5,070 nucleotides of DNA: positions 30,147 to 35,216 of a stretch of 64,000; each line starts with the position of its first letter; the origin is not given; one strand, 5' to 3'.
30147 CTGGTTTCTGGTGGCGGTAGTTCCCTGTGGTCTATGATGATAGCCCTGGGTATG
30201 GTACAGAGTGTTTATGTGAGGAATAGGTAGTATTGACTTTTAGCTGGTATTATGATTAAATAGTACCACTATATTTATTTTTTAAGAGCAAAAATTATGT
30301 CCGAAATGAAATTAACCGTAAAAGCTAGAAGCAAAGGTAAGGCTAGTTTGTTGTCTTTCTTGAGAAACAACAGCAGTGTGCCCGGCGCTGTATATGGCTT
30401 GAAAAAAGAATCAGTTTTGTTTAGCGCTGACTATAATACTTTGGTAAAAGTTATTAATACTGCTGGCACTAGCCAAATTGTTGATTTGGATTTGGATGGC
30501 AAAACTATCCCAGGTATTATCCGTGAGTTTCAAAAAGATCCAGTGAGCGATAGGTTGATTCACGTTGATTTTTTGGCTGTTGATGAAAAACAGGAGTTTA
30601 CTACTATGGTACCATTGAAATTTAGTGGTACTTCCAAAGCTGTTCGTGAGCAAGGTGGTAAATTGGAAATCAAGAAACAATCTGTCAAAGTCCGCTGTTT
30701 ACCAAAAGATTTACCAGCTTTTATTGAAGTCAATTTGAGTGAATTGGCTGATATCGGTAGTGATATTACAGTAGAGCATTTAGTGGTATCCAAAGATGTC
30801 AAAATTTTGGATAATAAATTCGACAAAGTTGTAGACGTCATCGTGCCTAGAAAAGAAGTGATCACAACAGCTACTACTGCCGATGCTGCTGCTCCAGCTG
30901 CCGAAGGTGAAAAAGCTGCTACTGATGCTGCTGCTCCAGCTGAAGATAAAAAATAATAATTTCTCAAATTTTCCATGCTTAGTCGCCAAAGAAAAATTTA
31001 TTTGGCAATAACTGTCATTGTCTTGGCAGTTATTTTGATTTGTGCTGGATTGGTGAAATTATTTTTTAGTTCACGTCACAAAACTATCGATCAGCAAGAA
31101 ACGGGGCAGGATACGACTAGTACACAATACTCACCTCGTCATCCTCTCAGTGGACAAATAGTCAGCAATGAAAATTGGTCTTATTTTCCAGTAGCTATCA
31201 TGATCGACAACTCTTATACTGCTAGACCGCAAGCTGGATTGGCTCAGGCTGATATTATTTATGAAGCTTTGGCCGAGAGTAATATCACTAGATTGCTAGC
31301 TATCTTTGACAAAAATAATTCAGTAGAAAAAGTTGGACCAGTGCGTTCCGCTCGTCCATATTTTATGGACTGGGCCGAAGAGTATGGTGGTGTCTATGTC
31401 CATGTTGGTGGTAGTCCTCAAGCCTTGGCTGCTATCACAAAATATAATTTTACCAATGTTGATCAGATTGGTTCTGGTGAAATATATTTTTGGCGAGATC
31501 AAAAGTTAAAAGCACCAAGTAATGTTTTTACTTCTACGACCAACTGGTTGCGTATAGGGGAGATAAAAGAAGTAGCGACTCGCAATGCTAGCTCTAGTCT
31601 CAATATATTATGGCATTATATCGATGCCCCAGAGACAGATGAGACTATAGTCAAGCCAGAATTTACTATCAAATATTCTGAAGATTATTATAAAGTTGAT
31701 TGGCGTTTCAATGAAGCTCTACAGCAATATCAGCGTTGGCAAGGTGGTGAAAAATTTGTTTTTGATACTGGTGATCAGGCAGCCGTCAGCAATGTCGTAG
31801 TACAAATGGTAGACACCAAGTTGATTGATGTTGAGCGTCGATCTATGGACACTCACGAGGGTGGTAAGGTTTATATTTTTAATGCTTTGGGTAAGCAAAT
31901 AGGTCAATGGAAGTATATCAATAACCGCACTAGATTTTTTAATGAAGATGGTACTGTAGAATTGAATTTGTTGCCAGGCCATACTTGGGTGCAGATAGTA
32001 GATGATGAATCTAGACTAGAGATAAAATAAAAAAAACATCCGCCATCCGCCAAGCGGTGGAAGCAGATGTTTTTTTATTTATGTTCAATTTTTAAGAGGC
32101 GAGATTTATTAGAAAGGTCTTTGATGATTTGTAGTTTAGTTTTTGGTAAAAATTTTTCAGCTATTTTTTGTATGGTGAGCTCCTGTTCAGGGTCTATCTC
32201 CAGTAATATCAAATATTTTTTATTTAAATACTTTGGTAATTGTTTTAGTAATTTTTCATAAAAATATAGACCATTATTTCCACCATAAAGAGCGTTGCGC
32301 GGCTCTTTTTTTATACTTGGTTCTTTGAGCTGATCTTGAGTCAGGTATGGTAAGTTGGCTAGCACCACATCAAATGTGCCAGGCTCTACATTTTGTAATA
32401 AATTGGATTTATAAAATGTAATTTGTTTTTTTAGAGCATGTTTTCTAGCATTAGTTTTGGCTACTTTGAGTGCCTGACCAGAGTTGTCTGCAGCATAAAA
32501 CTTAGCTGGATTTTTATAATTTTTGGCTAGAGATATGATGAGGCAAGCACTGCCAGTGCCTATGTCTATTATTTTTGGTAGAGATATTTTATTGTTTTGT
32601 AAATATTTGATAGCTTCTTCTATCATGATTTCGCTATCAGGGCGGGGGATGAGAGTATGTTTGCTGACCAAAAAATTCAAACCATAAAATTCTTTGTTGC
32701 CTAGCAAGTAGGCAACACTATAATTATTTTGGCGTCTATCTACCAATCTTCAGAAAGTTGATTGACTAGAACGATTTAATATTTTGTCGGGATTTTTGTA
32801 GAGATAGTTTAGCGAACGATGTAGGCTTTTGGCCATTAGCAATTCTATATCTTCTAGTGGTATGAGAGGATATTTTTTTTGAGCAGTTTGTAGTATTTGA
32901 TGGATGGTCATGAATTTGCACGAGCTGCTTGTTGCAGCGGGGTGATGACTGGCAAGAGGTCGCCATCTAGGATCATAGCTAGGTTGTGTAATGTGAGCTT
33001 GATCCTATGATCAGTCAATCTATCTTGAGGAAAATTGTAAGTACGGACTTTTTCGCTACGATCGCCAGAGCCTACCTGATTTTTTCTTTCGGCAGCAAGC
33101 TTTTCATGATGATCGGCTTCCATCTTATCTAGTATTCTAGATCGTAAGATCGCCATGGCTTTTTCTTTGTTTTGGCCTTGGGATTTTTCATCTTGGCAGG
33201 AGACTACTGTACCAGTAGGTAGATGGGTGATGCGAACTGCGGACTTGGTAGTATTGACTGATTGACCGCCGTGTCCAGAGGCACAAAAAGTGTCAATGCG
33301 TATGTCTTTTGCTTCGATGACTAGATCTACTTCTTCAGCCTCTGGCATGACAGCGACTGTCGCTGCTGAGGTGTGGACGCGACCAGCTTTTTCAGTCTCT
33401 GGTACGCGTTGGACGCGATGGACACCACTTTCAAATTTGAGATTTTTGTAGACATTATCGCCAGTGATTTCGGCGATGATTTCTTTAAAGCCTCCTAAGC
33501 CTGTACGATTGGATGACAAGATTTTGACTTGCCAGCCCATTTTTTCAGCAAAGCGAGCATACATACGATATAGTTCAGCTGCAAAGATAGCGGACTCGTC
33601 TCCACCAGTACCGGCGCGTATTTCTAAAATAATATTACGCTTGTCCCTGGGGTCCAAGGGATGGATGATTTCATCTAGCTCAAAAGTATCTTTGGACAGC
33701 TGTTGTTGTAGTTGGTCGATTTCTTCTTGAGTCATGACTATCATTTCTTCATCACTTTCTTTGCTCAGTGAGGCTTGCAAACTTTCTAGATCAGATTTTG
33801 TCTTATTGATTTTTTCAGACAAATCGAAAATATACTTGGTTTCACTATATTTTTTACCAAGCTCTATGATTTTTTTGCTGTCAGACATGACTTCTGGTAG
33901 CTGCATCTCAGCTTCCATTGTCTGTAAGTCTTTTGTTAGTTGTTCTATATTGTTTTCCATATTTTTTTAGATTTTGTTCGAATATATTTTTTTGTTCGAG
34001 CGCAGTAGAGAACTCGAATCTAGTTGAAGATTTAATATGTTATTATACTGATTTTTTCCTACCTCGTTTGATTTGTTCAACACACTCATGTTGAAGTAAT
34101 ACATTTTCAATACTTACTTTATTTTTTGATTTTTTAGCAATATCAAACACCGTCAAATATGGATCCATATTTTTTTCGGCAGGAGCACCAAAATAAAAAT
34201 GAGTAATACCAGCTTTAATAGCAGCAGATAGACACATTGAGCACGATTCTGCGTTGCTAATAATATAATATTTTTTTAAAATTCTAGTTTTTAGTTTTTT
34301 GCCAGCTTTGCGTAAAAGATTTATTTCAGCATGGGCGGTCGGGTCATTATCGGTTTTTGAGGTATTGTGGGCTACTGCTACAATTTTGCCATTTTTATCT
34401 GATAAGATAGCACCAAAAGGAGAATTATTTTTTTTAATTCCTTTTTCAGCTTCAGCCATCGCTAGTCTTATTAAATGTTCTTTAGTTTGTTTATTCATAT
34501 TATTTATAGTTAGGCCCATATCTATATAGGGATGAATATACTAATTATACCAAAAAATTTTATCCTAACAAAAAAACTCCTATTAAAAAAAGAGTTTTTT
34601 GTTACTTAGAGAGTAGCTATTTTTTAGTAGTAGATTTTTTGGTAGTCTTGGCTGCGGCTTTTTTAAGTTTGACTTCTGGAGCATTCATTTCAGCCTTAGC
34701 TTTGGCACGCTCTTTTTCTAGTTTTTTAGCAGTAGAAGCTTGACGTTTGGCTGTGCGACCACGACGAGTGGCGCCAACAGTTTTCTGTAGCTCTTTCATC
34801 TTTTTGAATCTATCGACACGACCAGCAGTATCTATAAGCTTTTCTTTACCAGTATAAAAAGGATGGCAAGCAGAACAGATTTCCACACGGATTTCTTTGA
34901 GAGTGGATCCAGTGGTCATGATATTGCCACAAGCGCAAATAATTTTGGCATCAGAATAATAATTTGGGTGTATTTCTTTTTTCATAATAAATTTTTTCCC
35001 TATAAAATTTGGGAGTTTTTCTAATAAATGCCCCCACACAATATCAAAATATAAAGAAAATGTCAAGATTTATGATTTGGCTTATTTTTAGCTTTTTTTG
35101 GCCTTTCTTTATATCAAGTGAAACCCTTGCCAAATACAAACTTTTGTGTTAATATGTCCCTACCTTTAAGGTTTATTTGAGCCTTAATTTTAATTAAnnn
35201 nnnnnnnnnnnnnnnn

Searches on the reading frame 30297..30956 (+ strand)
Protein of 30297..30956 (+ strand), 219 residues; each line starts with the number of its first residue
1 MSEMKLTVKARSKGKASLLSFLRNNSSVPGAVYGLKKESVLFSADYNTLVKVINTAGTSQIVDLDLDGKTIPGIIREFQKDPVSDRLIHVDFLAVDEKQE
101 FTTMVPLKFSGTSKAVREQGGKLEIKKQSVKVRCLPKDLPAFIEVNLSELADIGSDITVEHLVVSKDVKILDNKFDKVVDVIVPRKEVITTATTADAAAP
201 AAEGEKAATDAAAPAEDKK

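Call 64: search_protein_families(library=pfam, proteins=[window:30297-30956:+])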
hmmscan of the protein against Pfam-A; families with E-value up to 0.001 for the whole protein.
window:30297-30956:+ (219 aa): 2 families
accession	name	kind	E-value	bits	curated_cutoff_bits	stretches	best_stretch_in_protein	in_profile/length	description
PF14693.11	Ribosomal_TL5_C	-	3e-19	69.6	27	1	102-184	3-83/84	Ribosomal protein TL5, C-terminal domain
PF01386.24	Ribosomal_L25p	-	7.6e-17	62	23.6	1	6-92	1-82/82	Ribosomal L25p family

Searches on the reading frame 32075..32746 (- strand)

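Call 64: search_protein_families(library=pfam, proteins=[window:32075-32746:-])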
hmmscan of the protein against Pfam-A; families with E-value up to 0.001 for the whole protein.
window:32075-32746:- (223 aa): 11 families
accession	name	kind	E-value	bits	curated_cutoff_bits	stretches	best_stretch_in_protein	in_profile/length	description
PF13847.12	Methyltransf_31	-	2.7e-12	47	27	1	58-199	6-126/145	Methyltransferase domain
PF05175.20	MTS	-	3.3e-12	46.8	23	1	49-140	27-114/170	Methyltransferase small domain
PF06325.19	PrmA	-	6.7e-10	39.4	22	1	47-132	153-234/296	Ribosomal protein L11 methyltransferase (PrmA)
PF13649.12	Methyltransf_25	-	6.1e-09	36.9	27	1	59-140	1-82/97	Methyltransferase domain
PF12847.13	Methyltransf_18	-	4.7e-07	30.4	27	1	58-129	17-87/151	Methyltransferase domain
PF01170.24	UPF0020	-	2.7e-06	27.7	22.3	1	75-136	71-133/197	RMKL-like, methyltransferase domain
PF07669.17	Eco57I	-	9.8e-06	26.2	25.3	1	87-211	40-165/171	Eco57I restriction-modification methylase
PF08241.18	Methyltransf_11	-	1.2e-05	26.3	21.2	1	61-131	2-67/95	Methyltransferase domain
PF08242.18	Methyltransf_12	-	2.1e-05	25.6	30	1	60-131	1-72/98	Methyltransferase domain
PF02384.22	N6_Mtase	-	0.0002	21.3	20.4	1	57-151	48-150/311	N-6 DNA Methylase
PF01209.24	Ubie_methyltran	-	0.00038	20.3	20.1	1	56-128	49-120/233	ubiE/COQ5 methyltransferase family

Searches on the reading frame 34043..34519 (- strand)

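Call 64: search_protein_families(library=pfam, proteins=[window:34043-34519:-])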
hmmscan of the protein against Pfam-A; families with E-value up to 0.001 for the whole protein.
window:34043-34519:- (158 aa): 3 families
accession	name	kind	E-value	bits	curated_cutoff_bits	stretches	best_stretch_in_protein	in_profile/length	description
PF00383.29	dCMP_cyt_deam_1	-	1.3e-20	73.6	25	1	11-111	2-101/102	Cytidine and deoxycytidylate deaminase zinc-binding region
PF14437.12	MafB19-deam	-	9.3e-20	71.4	27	1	13-135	3-126/142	MafB19-like deaminase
PF14439.12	Bd3614-deam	-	1.6e-07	31.7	38.5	1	37-104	12-78/113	Bd3614-like deaminase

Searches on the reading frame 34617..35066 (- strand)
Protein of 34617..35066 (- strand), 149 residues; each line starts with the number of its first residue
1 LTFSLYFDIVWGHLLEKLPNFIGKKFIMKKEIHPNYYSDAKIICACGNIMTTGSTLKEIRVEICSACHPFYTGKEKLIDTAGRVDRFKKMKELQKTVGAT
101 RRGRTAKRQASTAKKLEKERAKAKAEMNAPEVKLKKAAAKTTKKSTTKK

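Call 64: search_protein_families(library=pfam, proteins=[window:34617-35066:-])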
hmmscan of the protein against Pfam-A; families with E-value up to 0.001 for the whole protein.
window:34617-35066:- (149 aa): 2 families
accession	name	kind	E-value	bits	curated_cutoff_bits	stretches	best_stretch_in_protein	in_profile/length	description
PF01197.23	Ribosomal_L31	-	6.7e-29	100.3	27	1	28-89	1-62/65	Ribosomal protein L31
PF04641.18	Rtf2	-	0.00028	20.8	27.4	1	40-144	126-230/258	Rtf2 RING-finger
